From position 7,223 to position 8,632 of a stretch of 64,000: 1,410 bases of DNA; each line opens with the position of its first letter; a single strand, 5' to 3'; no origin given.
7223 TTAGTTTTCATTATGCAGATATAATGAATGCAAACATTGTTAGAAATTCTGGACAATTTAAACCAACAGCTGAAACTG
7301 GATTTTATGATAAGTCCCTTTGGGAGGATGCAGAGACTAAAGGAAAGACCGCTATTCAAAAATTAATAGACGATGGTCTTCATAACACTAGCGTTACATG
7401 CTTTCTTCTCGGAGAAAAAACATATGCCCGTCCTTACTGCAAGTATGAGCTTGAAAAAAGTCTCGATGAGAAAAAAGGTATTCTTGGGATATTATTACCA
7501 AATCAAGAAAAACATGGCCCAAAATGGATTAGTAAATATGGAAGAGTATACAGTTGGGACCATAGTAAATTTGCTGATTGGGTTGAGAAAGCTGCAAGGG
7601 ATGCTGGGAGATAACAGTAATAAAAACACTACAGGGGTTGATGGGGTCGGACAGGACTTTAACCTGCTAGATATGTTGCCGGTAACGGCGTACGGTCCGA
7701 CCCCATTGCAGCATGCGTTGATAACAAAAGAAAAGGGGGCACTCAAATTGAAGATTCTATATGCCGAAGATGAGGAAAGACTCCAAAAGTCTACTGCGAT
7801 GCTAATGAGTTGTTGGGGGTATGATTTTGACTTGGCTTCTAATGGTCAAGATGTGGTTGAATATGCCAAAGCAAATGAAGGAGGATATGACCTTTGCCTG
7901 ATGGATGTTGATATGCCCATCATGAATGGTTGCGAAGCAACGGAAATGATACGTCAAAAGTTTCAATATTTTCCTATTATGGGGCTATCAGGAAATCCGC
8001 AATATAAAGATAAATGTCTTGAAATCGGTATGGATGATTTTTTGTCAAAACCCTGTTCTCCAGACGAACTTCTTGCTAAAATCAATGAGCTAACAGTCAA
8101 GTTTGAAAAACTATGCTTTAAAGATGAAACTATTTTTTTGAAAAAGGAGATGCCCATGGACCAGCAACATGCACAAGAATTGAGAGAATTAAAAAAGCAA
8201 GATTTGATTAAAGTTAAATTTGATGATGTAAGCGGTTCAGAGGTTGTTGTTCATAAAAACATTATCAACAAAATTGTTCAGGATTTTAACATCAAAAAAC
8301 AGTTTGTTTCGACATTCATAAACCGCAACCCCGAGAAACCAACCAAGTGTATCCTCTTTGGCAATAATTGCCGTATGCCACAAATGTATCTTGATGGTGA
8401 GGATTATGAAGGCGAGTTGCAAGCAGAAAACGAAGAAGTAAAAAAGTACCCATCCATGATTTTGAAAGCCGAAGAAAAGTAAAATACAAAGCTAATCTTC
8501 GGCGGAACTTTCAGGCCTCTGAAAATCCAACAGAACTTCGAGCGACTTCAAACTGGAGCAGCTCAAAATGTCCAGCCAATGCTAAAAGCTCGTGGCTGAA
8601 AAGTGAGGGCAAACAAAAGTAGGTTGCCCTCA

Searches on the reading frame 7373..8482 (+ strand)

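Call 9: search_protein_families(library=pfam, proteins=[window:7373-8482:+], max_evalue=0.01)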
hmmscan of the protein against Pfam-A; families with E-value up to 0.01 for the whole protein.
window:7373-8482:+ (369 aa): 1 family
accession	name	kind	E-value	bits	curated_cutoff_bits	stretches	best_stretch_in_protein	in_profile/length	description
PF00072.30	Response_reg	-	8.5e-23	81.1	30.2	1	128-238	1-111/111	Response regulator receiver domain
